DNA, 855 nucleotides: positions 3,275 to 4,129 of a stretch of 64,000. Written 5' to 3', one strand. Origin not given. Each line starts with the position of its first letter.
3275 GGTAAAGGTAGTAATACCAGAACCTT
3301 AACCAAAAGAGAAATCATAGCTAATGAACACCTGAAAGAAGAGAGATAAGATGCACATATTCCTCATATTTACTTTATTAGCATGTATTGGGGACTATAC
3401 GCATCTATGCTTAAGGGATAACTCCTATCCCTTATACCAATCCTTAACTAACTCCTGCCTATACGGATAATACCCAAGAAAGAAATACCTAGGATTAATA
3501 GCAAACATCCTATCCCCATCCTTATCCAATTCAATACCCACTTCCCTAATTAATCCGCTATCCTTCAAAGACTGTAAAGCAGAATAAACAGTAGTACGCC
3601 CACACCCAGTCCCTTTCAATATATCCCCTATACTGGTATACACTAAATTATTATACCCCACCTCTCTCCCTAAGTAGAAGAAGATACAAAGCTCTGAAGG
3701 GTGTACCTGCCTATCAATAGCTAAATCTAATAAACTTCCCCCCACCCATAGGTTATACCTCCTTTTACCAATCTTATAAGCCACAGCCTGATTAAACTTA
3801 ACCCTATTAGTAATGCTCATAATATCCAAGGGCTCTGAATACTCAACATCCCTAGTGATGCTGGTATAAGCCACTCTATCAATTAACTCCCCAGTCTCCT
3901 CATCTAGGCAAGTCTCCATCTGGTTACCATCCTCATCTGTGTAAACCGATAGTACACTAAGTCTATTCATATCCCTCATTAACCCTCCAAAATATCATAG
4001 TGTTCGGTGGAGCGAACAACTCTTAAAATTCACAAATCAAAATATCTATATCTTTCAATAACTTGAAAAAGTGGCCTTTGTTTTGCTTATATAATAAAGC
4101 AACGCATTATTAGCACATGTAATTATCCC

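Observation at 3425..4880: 900-bp stop-codon-saturated region with phased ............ iterons beside a divergent winged-helix gene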

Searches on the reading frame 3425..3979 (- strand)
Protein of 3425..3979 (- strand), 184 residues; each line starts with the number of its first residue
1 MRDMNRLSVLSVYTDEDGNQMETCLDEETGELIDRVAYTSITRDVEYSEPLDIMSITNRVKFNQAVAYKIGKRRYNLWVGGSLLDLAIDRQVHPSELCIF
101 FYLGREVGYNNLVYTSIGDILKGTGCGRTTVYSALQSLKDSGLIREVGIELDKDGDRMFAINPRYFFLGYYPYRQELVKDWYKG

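Call 6: search_protein_families(library=pfam, proteins=[window:3425-3979:-], max_evalue=1)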
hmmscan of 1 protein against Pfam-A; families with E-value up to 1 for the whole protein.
window:3425-3979:- (184 aa): 7 families
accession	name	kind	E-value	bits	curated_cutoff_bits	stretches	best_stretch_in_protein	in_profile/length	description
PF01978.25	TrmB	-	0.00093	19.4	25.6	1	119-147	27-55/68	Sugar-specific transcriptional regulator TrmB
PF13730.12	HTH_36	-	0.00096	19.4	25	1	111-144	22-55/55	Helix-turn-helix domain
PF05732.17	RepL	-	0.032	14.2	20.3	1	98-176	59-130/164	Firmicute plasmid replication protein (RepL)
PF12802.13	MarR_2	-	0.04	14.5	27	1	92-147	3-53/61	MarR family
PF02796.21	HTH_7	-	0.044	14.4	23.8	1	115-132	22-39/45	Helix-turn-helix domain of resolvase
PF09339.16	HTH_IclR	-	0.045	14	22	1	116-146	20-50/52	IclR helix-turn-helix domain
PF01475.25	FUR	-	0.083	13.5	23.1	1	124-150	39-65/121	Ferric uptake regulator family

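Call 11: search_protein_families(library=phrogs, proteins=[window:3425-3979:-], max_evalue=0.01)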
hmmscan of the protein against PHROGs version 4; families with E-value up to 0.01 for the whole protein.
window:3425-3979:- (184 aa): 3 families
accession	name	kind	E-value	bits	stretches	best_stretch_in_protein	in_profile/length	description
phrog_186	-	DNA, RNA and nucleotide metabolism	0.00088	20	1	95-147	42-95/308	DnaD-like helicase loader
phrog_270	-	DNA, RNA and nucleotide metabolism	0.0018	18.7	1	90-148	43-101/383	replication initiation protein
phrog_1032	-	DNA, RNA and nucleotide metabolism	0.0043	18.1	1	110-146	33-69/281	replication initiation protein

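Call 13: search_dna_similar(query=window:3425-3979:-, collection=phages, mode=protein, max_rows=30, max_evalue=0.001)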
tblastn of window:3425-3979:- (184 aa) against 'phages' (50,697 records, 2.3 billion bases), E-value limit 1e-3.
No match.

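Call 19: find_related_loci(query=window:3425-3979:-, collection=viral_contigs, flank=6000)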
Query window:3425-3979:- (184 aa) in viral_contigs; peptide patterns used: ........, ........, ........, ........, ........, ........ (x = any residue, [..] = any of these).
18 stretches matched a pattern; 1 encode a relative of the query (tblastn E <= 1e-3); 1 distinct loci.
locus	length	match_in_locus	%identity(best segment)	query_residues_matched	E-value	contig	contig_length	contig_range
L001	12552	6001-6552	99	1-184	1e-124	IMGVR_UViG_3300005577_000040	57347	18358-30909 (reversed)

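Call 20: find_homologous_proteins(query=window:3425-3979:-, max_evalue=0.001)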
Query window:3425-3979:- (184 aa): 3 proteins with E <= 0.001 among 36 candidates.
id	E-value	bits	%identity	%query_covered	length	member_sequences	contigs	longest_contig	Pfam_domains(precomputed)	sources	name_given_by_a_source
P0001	2.3e-119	414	99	100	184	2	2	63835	-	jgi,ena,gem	-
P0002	2.1e-77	277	66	98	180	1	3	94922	-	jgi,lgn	jgi:hypothetical protein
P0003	1.7e-56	209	53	95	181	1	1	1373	PF13730.13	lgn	-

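Call 22: find_encoding_contigs(protein=P0002, flank=8000, max_places=4)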
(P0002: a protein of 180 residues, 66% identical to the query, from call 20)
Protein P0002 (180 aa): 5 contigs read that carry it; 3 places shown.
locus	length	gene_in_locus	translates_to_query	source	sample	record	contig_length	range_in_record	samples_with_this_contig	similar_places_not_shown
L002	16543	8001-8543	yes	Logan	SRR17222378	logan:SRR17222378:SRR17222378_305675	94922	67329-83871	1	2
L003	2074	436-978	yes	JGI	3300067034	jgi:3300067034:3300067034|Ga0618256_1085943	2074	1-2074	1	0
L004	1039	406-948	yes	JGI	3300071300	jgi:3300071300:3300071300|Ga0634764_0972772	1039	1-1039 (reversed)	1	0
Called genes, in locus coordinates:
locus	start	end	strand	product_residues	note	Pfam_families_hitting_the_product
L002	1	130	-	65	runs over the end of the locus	-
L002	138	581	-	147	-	-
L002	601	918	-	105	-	-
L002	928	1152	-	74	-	-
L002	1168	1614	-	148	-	-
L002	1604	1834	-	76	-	-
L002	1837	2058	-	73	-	-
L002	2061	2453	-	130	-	-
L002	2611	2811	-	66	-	-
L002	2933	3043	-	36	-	-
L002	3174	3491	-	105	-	-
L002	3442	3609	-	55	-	-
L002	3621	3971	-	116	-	-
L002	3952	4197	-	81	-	-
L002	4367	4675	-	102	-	-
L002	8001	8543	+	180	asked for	-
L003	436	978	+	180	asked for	-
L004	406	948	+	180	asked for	-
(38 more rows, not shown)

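Call 23: find_encoding_contigs(protein=P0003, flank=8000, max_places=4)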
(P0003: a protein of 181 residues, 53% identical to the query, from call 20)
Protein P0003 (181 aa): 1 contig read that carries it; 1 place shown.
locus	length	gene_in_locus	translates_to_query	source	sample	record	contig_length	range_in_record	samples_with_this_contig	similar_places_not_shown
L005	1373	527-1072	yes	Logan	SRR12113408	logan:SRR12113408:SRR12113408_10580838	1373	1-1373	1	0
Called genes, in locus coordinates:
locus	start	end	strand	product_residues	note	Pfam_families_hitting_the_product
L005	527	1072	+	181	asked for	PF13730:HTH_36 (weak)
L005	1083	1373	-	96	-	?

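Call 24: find_encoding_contigs(protein=P0001, flank=8000, max_places=4)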
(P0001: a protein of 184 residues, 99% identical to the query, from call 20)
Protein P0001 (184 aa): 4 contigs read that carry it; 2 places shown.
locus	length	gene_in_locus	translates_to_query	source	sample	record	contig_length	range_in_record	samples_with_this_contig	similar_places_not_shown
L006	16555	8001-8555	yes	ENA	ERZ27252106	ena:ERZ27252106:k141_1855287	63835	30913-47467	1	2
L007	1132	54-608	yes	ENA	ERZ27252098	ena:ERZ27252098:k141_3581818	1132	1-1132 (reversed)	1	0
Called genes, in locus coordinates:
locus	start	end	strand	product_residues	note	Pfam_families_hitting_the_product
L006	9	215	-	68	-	-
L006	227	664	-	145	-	-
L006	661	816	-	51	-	-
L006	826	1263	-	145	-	PF26820:Phage_T4_Y00F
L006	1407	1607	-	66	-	-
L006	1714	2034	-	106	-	-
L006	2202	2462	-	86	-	-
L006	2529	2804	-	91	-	-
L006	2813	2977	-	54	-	-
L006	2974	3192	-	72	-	-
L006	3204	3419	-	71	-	-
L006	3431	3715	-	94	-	-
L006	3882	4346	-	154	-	-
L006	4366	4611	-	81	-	-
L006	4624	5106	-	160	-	-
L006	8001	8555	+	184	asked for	-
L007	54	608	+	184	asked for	-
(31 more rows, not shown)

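Call 26: search_protein_representatives(protein=window:3425-3979:-)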
Query: 184 residues. Proteins with E-value up to 0.001 (for the whole library): 34; up to 1e-10: 11; up to 1e-30: 3. The best 34 are listed.
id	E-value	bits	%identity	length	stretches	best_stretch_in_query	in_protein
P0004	1.6e-51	191.0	48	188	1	9-182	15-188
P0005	5.3e-40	153.4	50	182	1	22-184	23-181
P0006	1.7e-32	129.0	48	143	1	48-183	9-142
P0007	6.1e-30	120.6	47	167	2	7-127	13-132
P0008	4.0e-29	118.0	42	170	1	26-184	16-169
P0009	3.3e-27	111.7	40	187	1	42-184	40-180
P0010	8.7e-26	107.1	38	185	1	44-183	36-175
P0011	4.7e-25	104.7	43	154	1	55-182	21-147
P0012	1.7e-20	89.9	36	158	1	49-183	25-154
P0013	4.6e-17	78.7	35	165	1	46-184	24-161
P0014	5.2e-11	58.9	33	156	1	52-182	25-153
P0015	2.5e-10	56.7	31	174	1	23-184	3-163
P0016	2.8e-10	56.6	27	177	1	21-183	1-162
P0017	2.4e-08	50.2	28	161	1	43-181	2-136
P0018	2.6e-08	50.2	31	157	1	75-182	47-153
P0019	4.1e-07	46.2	32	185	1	86-180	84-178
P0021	4.2e-06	42.9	32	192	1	79-183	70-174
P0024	2.7e-05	40.3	25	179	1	84-182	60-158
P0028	3.8e-05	39.8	29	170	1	82-183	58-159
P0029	4.5e-05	39.6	30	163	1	72-184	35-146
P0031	1.9e-04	37.6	28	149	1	68-183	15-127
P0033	2.0e-04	37.5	30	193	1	24-172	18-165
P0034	2.1e-04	37.4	28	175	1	95-175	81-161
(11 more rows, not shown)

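Call 30: search_protein_families(library=pfam, alignment_id=A1, max_evalue=0.1)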
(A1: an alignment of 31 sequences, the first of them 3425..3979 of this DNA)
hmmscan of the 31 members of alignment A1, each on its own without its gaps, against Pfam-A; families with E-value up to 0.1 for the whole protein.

A. member 1, window:3425-3979:- (184 aa): 7 families
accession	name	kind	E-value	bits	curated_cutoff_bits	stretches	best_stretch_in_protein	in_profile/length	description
PF01978.25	TrmB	-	0.00093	19.4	25.6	1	119-147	27-55/68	Sugar-specific transcriptional regulator TrmB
PF13730.12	HTH_36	-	0.00096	19.4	25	1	111-144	22-55/55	Helix-turn-helix domain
PF05732.17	RepL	-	0.032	14.2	20.3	0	98-176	59-130/164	Firmicute plasmid replication protein (RepL)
PF12802.13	MarR_2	-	0.04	14.5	27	1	92-147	3-53/61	MarR family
PF02796.21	HTH_7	-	0.044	14.4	23.8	1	115-132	22-39/45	Helix-turn-helix domain of resolvase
PF09339.16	HTH_IclR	-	0.045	14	22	1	116-146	20-50/52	IclR helix-turn-helix domain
PF01475.25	FUR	-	0.083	13.5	23.1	0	124-150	39-65/121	Ferric uptake regulator family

B. families by the number of members that match (of 31 scanned): 48 families (the first 25 are shown)
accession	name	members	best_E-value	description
PF13730.12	HTH_36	12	3e-08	Helix-turn-helix domain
PF12802.13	MarR_2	12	3.9e-05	MarR family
PF01978.25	TrmB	11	0.00084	Sugar-specific transcriptional regulator TrmB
PF05732.17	RepL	10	1.5e-07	Firmicute plasmid replication protein (RepL)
PF13545.12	HTH_Crp_2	9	3.1e-06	Crp-like helix-turn-helix domain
PF13412.12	HTH_24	6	0.00021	Winged helix-turn-helix DNA-binding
PF09339.16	HTH_IclR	5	5.4e-05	IclR helix-turn-helix domain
PF01047.28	MarR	5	6.9e-05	MarR family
PF25213.1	HVO_A0261_N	5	0.0032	HVO_A0261 N-terminal domain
PF13463.12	HTH_27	4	0.012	Winged helix DNA-binding domain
PF08279.18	HTH_11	4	0.017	HTH domain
PF24101.1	eWH_GTF3C1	3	0.0079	GTF3C1, extended winged-helix domain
PF24034.1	DUF7343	3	0.03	Domain of unknown function (DUF7343)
PF01022.26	HTH_5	2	6.5e-05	Bacterial regulatory protein, arsR family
PF04492.19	Phage_rep_O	2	0.00047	Bacteriophage replication protein O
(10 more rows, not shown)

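Call 31: search_solved_structures(query=A1, max_evalue=1, show_alignments=2)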
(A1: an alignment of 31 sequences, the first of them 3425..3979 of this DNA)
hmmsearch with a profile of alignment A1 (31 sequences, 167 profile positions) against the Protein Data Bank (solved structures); distinct sequences matched with E-value up to 1: 112 (the best 60 are shown).
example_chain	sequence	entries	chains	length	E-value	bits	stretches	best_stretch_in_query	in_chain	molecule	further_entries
7few_B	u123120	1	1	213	0.00078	22.3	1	95-131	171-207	cAMP-activated global transcriptional regulator Vfr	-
2oz6_A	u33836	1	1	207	0.00086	22.2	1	95-131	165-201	Virulence Factor Regulator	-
7ff9_A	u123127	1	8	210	0.00089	22.1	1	95-131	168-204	cAMP-activated global transcriptional regulator Vfr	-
7few_A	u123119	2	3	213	0.00093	22.1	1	95-131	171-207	cAMP-activated global transcriptional regulator Vfr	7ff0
7ff8_A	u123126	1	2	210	0.0011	21.9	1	95-131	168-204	cAMP-activated global transcriptional regulator Vfr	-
7nwg_a2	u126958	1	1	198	0.0015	21.4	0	91-129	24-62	ribosomal protein eS25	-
6cmv_A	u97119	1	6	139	0.0036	20.2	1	95-141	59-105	Transcriptional regulator Lrs14-like protein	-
4mnu_A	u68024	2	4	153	0.0037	20.1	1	98-138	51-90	SlyA-like transcription regulator | MarR family transcriptional regulator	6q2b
1i6x_A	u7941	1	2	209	0.0042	20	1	95-130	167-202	CATABOLITE GENE ACTIVATOR PROTEIN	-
1i5z_A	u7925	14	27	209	0.0042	20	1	95-130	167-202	CATABOLITE GENE ACTIVATOR PROTEIN | CATABOLITE GENE ACTIVATOR PROTEIN (CAP) | PROTEIN (CATABOLITE GENE ACTIVATOR PROTEIN (CAP))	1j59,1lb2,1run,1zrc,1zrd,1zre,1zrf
4bh9_A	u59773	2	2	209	0.0042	20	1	95-130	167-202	cAMP-activated global transcriptional regulator CRP | CAMP RECEPTOR PROTEIN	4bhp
3fwe_A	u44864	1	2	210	0.0042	19.9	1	95-130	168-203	Catabolite gene activator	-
1g6n_A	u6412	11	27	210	0.0042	19.9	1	95-130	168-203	CATABOLITE GENE ACTIVATOR PROTEIN | PROTEIN (CATABOLITE GENE ACTIVATOR PROTEIN) | Catabolite gene activator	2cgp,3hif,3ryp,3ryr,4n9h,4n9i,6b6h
1hw5_A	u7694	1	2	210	0.0043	19.9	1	95-130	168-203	CATABOLITE GENE ACTIVATOR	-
6dt4_A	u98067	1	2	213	0.0043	19.9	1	95-130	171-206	Cyclic AMP receptor protein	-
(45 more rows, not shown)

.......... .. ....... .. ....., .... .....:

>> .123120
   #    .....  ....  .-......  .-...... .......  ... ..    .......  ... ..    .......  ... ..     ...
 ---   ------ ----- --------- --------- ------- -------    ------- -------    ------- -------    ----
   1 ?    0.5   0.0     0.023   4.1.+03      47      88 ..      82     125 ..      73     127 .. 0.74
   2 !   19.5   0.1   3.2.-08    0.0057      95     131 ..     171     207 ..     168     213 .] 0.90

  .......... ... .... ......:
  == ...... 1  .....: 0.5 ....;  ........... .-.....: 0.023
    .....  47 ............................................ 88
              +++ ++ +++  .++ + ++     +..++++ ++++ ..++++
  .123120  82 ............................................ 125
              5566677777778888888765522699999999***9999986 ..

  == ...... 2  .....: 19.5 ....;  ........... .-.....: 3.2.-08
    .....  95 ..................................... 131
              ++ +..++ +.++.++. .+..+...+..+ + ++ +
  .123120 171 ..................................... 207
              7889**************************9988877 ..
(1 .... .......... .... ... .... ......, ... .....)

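Call 32: search_protein_families(library=pfam, proteins=[P0014, P0017, P0019, P0021, P0024, P0028, P0029, P0031, P0033, P0034], max_evalue=0.001)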
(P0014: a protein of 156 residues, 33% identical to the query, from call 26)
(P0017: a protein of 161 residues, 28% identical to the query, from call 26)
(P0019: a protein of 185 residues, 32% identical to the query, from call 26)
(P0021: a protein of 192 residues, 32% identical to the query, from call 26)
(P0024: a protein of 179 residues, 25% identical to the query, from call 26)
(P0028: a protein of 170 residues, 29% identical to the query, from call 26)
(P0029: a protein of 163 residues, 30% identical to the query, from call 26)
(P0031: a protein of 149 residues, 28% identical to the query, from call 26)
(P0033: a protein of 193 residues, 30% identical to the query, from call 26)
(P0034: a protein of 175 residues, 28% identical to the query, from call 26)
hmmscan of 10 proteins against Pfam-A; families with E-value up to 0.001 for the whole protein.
P0014 (156 aa): 2 families
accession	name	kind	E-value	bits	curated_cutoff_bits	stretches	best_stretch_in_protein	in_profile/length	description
PF09339.16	HTH_IclR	-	5.4e-05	23.3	22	1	87-116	20-49/52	IclR helix-turn-helix domain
PF01022.26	HTH_5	-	6.5e-05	23.2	22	1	88-116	18-46/47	Bacterial regulatory protein, arsR family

P0017 (161 aa): 2 families
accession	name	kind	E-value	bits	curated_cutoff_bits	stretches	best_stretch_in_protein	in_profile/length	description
PF01047.28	MarR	-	0.00013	22.2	24.6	1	68-109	16-57/59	MarR family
PF01978.25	TrmB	-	0.00084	19.6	25.6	0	71-105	24-58/68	Sugar-specific transcriptional regulator TrmB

P0019 (185 aa): 6 families
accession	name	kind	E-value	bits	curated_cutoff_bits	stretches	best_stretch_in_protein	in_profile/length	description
PF13545.12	HTH_Crp_2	-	3.1e-06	27.5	27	1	116-145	26-55/70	Crp-like helix-turn-helix domain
PF12802.13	MarR_2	-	3.9e-05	24.2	27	1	113-144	21-52/61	MarR family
PF01047.28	MarR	-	6.9e-05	23.1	24.6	1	115-143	20-48/59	MarR family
PF13730.12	HTH_36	-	0.00026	21.2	25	0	95-142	8-55/55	Helix-turn-helix domain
PF13412.12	HTH_24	-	0.00079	19.4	21.9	0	115-142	20-47/48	Winged helix-turn-helix DNA-binding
PF13384.12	HTH_23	-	0.0009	19.4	24.6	0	115-139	20-45/50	Homeodomain-like domain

P0021 (192 aa): 2 families
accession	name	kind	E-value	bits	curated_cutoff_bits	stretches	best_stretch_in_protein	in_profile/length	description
PF04492.19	Phage_rep_O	-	0.00047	21.1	28.7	1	74-146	16-89/95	Bacteriophage replication protein O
PF21984.2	DnaD_N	-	0.00091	19.8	27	0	82-141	13-71/101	DnaD N-terminal domain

P0024 (179 aa): 0 families

P0028 (170 aa): 0 families

P0029 (163 aa): 0 families

P0031 (149 aa): 1 family
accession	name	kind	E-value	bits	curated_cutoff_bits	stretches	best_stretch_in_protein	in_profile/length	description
PF13730.12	HTH_36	-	5.7e-06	26.5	25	1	45-87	9-51/55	Helix-turn-helix domain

P0033 (193 aa): 2 families
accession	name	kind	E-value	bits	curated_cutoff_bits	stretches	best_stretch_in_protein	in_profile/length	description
PF05732.17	RepL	-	2.8e-07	30.6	20.3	1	63-177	31-138/164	Firmicute plasmid replication protein (RepL)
PF13545.12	HTH_Crp_2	-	0.00047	20.5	27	1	107-141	21-55/70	Crp-like helix-turn-helix domain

P0034 (175 aa): 0 families

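Call 33: predict_structure(alignment_id=A1)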
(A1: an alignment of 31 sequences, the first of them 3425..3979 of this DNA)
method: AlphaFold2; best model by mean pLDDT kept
length: 184 residues; sequences in the alignment: 31
mean_pLDDT: 91.1   pTM: 0.78
mean pLDDT of the five models: 91.1, 90.8, 88.9, 88.0, 87.7
residues with pLDDT >= 90: 122; 70-90: 57; 50-70: 3; < 50: 2
segments of 3 or more residues with pLDDT < 50: none
pLDDT, mean of each block of 10 residues (from residue 1): 71 86 85 84 78 96 95 89 92 96 97 98 98 98 96 97 95 90 89
secondary structure, 60 per line:
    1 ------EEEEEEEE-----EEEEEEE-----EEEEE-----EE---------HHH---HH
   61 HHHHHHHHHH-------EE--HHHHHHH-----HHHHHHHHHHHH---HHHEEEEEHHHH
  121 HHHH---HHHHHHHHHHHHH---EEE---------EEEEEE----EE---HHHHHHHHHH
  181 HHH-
elements in order: E7-14 E20-26 E32-36 H59-70 H82-88 H94-105 E112-116 H117-124 H128-140 E144-146 E156-161 H171-183

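Call 41: find_related_loci(query=A2, collection=metagenome_contigs, flank=5000)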
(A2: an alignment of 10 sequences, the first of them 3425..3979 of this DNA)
Query A2 (184 aa) in metagenome_contigs; peptide patterns used: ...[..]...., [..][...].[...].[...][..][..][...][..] (x = any residue, [..] = any of these).
100 stretches matched a pattern; 6 encode a relative of the query (tblastn E <= 1e-3); 6 distinct loci.
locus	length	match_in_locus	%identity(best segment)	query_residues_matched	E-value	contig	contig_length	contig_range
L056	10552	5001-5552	99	1-184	4e-124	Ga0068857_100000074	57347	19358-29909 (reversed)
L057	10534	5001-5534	45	1-183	3e-45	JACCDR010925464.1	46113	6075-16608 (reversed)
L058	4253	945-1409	40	25-184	3e-38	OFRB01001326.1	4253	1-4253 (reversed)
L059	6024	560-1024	40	25-184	3e-38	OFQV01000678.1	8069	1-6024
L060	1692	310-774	40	24-184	4e-35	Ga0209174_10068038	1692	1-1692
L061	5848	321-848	36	5-184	5e-33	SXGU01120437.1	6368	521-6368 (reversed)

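Call 42: find_related_loci(query=A2, collection=viral_contigs, flank=5000)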
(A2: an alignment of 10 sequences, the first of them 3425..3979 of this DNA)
Query A2 (184 aa) in viral_contigs; peptide patterns used: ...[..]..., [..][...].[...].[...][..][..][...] (x = any residue, [..] = any of these).
181 stretches matched a pattern; 2 encode a relative of the query (tblastn E <= 1e-3); 2 distinct loci.
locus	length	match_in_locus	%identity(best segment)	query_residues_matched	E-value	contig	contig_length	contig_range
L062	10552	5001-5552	99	1-184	2e-124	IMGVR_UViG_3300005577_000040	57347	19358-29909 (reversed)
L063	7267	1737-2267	38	4-184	1e-35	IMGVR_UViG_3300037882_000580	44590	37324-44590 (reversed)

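Call 51: search_dna_similar(query=P0033, collection=phages, mode=protein, max_evalue=0.01, max_rows=15)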
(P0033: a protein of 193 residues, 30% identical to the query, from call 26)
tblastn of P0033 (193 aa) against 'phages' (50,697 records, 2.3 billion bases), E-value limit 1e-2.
Records with a match: 1; places in all: 1; records where one place covers at least 80% of the query: 0.
Best place of each record, by identity: <60% 1.
By first word of the organism name: Curtobacterium 1.
By host as written in the record: Curtobacterium flaccumfaciens NRRL B-729 SEA 1.
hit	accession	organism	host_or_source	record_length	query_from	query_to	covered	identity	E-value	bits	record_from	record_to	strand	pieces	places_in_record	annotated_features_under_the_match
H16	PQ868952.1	Curtobacterium phage Sunfish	Curtobacterium flaccumfaciens NRRL ...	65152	86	167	42%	28.0%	3e-3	43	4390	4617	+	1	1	13: helix-turn-helix DNA binding domain protein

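Call 52: search_dna_similar(query=P0019, collection=phages, mode=protein, max_evalue=0.01, max_rows=15)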
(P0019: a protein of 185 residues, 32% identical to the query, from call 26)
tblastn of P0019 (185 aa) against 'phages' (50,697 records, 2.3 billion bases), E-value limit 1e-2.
No match.

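Call 53: search_dna_similar(query=P0015, collection=phages, mode=protein, max_evalue=0.01, max_rows=15)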
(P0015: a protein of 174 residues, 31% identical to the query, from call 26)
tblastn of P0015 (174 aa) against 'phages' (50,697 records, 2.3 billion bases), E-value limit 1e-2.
No match.

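Call 54: find_homologous_proteins(query=A1, max_evalue=0.001)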
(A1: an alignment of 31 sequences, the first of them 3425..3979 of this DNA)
Query A1 (31 sequences) (184 aa, profile of the alignment): 6 proteins with E <= 0.001 among 1636 candidates.
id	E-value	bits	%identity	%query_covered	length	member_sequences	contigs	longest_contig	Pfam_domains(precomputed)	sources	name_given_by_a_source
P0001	3.8e-58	214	99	100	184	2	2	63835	-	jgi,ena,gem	-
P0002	8.4e-55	203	66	98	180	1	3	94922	-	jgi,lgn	jgi:hypothetical protein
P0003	1.7e-52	195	53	95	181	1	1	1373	PF13730.13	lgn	-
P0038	2.9e-41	159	44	76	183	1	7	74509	-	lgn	-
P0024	1.4e-39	153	26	64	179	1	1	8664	-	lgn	-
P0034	1.1e-32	131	30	40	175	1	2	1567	-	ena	-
